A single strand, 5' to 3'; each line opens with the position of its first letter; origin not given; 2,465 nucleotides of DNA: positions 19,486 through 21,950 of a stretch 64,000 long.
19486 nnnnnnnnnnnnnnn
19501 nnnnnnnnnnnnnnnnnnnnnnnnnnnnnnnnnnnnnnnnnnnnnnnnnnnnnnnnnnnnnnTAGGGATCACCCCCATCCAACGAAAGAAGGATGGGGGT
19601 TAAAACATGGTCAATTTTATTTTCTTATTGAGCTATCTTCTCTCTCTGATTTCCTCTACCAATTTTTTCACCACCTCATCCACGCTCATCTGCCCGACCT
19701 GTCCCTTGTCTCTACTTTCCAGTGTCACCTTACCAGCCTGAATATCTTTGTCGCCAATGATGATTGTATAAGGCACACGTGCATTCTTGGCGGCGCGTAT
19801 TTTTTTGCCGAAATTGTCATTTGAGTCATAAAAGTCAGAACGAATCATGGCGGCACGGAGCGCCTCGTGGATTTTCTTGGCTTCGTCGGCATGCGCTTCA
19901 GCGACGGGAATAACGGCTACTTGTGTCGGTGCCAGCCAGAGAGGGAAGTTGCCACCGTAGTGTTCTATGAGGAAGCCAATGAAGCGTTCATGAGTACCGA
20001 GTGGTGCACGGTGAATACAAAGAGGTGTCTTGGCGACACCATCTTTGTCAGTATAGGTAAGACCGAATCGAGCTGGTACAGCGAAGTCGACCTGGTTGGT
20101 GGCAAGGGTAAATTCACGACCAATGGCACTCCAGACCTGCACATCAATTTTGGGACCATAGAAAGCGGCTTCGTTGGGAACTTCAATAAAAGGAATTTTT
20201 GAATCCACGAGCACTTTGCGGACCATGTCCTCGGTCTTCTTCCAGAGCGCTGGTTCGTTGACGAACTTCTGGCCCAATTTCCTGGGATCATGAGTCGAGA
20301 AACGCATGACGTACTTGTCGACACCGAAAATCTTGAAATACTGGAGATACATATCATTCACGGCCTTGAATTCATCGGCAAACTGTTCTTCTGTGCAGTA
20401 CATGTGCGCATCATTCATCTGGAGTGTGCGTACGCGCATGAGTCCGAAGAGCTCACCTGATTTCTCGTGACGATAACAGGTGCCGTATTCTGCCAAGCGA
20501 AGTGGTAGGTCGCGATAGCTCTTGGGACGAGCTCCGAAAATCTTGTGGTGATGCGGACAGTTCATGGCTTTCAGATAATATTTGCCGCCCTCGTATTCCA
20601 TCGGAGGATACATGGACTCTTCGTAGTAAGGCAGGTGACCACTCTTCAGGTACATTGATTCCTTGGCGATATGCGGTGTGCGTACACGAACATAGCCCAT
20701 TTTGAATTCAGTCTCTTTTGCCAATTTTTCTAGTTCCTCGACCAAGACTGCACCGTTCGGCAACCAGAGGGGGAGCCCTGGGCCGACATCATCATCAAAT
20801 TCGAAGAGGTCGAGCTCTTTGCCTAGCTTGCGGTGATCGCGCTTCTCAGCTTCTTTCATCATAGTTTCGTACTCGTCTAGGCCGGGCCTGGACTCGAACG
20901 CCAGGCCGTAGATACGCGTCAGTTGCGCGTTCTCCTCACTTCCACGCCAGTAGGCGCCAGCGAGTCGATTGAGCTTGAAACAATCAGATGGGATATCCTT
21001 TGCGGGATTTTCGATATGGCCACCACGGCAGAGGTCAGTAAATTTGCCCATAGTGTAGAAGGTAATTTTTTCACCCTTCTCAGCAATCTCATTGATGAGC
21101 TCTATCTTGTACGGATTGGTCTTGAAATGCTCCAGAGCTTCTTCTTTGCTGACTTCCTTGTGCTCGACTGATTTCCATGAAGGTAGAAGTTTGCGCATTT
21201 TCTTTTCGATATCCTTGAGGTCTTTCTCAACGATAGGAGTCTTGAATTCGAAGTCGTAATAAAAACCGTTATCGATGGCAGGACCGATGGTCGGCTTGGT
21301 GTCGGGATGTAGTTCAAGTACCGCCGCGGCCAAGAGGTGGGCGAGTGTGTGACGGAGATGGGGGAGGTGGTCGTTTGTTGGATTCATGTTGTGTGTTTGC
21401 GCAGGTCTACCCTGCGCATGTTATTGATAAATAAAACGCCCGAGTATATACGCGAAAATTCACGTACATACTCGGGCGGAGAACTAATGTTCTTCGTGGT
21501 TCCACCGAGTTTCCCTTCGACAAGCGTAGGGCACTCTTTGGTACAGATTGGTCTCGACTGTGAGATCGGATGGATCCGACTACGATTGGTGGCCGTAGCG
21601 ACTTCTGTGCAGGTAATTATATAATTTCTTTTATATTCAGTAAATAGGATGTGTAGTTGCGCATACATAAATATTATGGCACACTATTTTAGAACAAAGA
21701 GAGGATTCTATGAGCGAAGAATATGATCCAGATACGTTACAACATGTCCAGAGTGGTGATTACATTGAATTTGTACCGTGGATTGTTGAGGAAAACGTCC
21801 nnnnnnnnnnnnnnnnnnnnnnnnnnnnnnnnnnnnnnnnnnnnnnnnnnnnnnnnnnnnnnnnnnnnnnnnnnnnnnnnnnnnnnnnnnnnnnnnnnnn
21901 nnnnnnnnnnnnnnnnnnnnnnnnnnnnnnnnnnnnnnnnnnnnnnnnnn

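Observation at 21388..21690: Candidate T-box riboswitch in the thrS leader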

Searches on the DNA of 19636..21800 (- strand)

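Call 4: search_rna_families(source=window, start=21300, end=21800, threshold=evalue, max_evalue=10, show_alignments=5)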
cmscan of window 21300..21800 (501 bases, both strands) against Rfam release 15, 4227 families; matches with E-value up to 10: 6.
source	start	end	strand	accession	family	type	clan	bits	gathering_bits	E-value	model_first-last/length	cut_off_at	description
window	21469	21634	-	RF00230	T-box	Cis-reg; leader;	-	24.6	93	0.0016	1-219/219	no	T-box leader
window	21433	21480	-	RF04154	mir-1277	Gene; miRNA;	-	21.7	81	0.17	1-78/78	no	mir-1277 microRNA precursor family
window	21437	21478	-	RF03747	mir-4536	Gene; miRNA;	-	18.8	76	1.1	1-88/88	no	mir-4536 microRNA precursor family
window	21443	21471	-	RF04217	mir-297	Gene; miRNA;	-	16.7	90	4.2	25-53/71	no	mir-297 microRNA precursor family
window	21607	21685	+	RF00582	SCARNA14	Gene; snRNA; snoRNA; scaRNA;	-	14.8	40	9.2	1-136/136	no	Small Cajal body specific RNA 14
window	21323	21414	+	RF02142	HOXA11-AS1_6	Gene; lncRNA;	-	13.1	50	1.6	89-179/179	no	HOXA11 antisense RNA 1 conserved region 6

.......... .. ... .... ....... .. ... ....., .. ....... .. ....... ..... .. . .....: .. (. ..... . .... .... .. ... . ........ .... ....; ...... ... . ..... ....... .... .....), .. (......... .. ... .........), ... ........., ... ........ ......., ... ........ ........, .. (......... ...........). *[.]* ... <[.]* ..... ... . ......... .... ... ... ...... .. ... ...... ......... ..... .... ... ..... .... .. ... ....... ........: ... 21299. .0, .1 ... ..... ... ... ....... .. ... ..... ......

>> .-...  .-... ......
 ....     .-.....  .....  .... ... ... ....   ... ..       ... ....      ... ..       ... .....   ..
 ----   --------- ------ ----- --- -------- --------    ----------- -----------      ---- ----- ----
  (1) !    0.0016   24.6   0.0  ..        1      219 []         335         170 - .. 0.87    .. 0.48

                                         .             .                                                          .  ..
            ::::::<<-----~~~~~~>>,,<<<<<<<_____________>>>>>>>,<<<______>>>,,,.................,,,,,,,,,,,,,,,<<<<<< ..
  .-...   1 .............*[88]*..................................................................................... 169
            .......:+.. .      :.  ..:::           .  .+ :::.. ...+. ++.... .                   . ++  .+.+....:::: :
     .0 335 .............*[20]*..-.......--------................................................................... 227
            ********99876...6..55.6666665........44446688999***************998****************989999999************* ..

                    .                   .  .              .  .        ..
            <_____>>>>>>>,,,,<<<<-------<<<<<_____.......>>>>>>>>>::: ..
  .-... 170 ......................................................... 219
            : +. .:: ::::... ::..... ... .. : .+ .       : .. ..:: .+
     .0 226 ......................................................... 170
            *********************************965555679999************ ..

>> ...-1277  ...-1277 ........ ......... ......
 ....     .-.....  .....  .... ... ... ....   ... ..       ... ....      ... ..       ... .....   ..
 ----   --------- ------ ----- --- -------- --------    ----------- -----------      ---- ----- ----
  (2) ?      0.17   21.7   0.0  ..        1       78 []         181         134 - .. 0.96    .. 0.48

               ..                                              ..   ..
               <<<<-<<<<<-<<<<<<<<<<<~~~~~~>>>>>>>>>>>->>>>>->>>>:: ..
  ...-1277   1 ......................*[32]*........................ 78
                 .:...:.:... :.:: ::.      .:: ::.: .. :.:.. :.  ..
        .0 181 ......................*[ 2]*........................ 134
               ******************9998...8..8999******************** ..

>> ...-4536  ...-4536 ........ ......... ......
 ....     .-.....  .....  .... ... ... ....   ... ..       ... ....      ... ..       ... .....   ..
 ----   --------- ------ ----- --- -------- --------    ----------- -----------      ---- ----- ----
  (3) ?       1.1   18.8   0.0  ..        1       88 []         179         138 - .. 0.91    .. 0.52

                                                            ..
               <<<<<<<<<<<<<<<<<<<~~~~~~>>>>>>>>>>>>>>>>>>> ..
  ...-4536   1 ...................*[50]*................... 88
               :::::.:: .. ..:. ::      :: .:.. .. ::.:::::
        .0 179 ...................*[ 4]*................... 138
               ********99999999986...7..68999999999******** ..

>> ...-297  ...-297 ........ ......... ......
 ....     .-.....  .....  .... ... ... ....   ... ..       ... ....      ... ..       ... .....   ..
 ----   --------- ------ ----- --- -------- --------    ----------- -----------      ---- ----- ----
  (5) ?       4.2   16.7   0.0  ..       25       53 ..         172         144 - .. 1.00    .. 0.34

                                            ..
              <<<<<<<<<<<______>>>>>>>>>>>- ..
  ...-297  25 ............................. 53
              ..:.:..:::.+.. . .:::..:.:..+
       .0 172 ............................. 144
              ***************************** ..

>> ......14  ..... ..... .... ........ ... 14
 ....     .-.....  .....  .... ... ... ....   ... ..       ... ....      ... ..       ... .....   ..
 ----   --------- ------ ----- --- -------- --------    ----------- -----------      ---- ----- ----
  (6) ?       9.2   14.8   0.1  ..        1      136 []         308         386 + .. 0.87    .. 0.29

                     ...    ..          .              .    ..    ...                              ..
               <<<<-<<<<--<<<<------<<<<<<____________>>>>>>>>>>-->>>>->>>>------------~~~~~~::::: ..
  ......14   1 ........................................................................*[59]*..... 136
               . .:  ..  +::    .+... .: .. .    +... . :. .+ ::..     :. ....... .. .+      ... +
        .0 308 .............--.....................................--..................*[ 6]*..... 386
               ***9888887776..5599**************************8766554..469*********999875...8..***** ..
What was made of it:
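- On T-box riboswitch (general): It is aligned by RF00230 (call 4).
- On Class I T-box (RF00230): Stem I is deleted in the RF00230 alignment (88 positions replaced by 20 nt, call 4).
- T-box motif and antiterminator align to RF00230 over the discriminator half (call 4). RF00230 aligns end to end (model positions 1-219), although it deletes most of Stem I (call 4). RF00230 replaces 88 Stem I positions with 20 nt (call 4).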

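Call 35: build_rna_model(alignment_id=A3, structure=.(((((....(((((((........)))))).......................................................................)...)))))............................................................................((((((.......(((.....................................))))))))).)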
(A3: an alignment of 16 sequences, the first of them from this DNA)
Model R1 built from alignment A3 (16 sequences, 250 columns); structure: as given.
model positions 136; base pairs 21; branch points 1; effective number of sequences 3.77; information 0.59 bits per position. Calibrated on 0.2 Mb of random sequence (short: E-values are rough).
structure used (alignment columns):
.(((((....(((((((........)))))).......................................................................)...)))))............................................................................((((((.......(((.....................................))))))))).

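Call 36: search_rna_families(sources=[L005, L006, L007, L010, L013, L015, L016, L018, L028, L048, L052, L138, L144, L148, L153, L159, L163], threshold=gathering)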
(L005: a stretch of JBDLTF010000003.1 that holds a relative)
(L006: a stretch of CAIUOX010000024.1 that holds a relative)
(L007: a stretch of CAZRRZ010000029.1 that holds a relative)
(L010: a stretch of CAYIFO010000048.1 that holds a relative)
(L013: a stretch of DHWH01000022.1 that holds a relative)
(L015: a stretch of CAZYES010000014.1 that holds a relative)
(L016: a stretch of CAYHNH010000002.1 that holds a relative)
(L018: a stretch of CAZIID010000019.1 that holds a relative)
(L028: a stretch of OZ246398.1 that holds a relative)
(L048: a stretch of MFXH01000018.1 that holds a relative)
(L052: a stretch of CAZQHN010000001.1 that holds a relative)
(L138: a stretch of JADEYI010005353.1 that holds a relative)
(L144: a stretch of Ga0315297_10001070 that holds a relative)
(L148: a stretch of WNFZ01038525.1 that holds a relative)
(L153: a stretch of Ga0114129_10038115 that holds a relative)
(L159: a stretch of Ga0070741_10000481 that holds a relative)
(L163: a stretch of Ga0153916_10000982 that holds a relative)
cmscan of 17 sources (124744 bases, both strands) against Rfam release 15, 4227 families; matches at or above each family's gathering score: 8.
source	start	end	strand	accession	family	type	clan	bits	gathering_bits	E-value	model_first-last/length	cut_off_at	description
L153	1004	1242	+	RF00230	T-box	Cis-reg; leader;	-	104.6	93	9.4e-22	1-219/219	no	T-box leader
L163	971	1209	+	RF00230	T-box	Cis-reg; leader;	-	94.3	93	4.3e-19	1-219/219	no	T-box leader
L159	171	244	+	RF00005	tRNA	Gene; tRNA;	CL00001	71.1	29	3.1e-13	1-71/71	no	tRNA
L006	8366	8438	-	RF00005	tRNA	Gene; tRNA;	CL00001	69.8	29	6.8e-13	1-71/71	no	tRNA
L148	183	256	+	RF00005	tRNA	Gene; tRNA;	CL00001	68.8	29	1.3e-12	1-71/71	no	tRNA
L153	892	965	+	RF00005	tRNA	Gene; tRNA;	CL00001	68.8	29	1.3e-12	1-71/71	no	tRNA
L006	8820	8891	+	RF00005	tRNA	Gene; tRNA;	CL00001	60.9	29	2e-10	1-71/71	no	tRNA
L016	7673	7731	-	RF00005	tRNA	Gene; tRNA;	CL00001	38.1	29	0.00036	15-71/71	5'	tRNA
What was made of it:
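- On Class I T-box (RF00230): 0 of 11 related CPR-type loci pass (call 36).
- Closest known: Class I transcriptional T-box. Different: Two canonical thrS T-boxes from other lineages pass (call 36).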

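Call 37: search_with_rna_model(model_id=R1, sources=[window, L004, L005, L006, L007, L008, L009, L010, L011, L012, L013, L014, L015, L016, L017, L018, L019, L020, L021, L022, L023, L024, L025, L026, L027, L028, L029, L030, L031, L032, L033, L034, L035, L036, L037, L038, L039, L040, L041, L042, L043, L044, L045, L046, L047, L048, L049, L050, L051, L052, L053, L054, L055, L056, L057, L058, L059, L060, L061, L062, L063, L064, L065, L066, L067, L068, L069, L070, L071, L072, L073, L074, L075, L076, L077, L078, L079, L080, L081, L082, L083], max_evalue=1)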
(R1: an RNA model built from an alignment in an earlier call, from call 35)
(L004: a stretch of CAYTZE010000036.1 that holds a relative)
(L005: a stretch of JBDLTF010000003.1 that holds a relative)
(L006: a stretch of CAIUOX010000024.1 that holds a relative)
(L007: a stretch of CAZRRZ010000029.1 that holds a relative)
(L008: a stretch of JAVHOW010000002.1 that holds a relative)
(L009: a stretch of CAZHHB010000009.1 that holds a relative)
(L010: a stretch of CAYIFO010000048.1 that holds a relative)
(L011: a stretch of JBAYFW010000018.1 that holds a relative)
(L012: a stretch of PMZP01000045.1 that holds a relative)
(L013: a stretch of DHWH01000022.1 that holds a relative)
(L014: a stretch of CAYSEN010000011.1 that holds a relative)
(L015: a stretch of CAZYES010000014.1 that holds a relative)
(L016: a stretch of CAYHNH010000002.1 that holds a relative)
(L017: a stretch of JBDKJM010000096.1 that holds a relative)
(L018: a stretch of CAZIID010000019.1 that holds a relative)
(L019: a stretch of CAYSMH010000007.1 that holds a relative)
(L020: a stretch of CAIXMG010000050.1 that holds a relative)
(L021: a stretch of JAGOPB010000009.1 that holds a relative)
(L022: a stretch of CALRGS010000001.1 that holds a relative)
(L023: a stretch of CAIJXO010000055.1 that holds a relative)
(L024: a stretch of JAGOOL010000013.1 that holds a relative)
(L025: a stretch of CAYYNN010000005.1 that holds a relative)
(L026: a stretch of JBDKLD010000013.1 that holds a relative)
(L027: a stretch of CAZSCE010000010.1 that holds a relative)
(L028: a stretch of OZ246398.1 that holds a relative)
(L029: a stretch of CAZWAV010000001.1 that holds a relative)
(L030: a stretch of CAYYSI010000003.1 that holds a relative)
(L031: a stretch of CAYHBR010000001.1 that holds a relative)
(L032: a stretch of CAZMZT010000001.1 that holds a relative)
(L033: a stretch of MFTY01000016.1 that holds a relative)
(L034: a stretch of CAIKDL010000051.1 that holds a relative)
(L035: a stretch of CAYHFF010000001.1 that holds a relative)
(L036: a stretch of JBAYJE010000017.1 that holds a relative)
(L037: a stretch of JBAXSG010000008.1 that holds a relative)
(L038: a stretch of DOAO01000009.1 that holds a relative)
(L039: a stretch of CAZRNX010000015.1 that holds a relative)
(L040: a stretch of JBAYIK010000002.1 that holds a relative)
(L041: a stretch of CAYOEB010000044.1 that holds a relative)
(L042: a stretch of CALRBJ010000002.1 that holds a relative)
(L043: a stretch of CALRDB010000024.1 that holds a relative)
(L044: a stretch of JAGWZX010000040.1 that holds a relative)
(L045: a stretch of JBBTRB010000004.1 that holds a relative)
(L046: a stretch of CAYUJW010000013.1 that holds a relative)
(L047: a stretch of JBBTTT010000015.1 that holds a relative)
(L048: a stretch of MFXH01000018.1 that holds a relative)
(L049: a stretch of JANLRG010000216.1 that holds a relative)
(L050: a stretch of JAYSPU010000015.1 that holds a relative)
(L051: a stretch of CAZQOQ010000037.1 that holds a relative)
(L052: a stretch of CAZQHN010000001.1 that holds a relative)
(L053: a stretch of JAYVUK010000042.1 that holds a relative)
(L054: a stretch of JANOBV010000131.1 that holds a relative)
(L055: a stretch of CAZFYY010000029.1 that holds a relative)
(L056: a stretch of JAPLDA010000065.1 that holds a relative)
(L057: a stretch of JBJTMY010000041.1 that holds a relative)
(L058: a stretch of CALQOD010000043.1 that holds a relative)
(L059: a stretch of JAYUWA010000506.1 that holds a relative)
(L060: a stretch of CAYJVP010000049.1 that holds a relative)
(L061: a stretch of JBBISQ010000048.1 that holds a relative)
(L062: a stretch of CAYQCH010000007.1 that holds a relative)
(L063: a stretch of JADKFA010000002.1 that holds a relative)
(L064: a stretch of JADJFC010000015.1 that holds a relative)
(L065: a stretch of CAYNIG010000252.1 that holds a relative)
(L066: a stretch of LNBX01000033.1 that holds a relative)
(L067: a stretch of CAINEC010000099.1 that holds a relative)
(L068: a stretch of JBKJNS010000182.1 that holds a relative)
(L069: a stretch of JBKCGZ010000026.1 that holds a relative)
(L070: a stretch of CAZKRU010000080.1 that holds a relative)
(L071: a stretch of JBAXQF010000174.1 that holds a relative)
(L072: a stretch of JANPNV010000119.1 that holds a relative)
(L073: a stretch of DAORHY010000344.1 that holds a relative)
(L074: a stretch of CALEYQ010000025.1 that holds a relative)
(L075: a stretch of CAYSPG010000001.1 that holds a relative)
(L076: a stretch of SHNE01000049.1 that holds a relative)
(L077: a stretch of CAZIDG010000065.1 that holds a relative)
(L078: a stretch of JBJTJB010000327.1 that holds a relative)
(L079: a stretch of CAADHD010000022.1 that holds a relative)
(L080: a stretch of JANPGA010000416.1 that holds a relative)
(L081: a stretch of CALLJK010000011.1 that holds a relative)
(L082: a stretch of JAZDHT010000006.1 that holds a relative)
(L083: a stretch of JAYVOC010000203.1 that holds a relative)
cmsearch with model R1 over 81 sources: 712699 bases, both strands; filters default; matches with E-value up to 1: 18.
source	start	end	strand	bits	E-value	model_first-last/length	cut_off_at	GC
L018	3139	3273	+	109.7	5.6e-26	1-136/136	no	0.51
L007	2968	3110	+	105.2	8.4e-25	1-136/136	no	0.53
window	21469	21609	-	102.5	4.3e-24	1-136/136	no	0.53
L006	3690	3820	+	102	5.8e-24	1-136/136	no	0.5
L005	3802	3932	+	102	5.8e-24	1-136/136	no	0.59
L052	3777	3919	+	97.8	7.4e-23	1-136/136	no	0.41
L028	3833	3943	+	96.1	2e-22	1-136/136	no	0.45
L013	3779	3948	+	95.4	2.9e-22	1-136/136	no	0.47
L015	3765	3926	+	94.3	6e-22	1-136/136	no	0.49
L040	3413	3540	+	90.1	7.5e-21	1-136/136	no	0.42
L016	3745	3911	+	81.9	1e-18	1-136/136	no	0.56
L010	68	232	+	72.2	3.5e-16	1-136/136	no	0.58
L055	3706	3869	+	68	4.3e-15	1-136/136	no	0.58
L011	765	920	+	66.3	1.2e-14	1-136/136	no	0.53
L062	3721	3893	+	38.9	1.7e-07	1-136/136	no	0.58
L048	3782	3937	+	29.8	3.9e-05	1-136/136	no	0.43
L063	3536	3645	-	13.6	0.68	1-136/136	no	0.36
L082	7313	7437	-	13.5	0.73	1-136/136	no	0.35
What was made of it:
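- Many close relatives manage without the leader (call 37).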
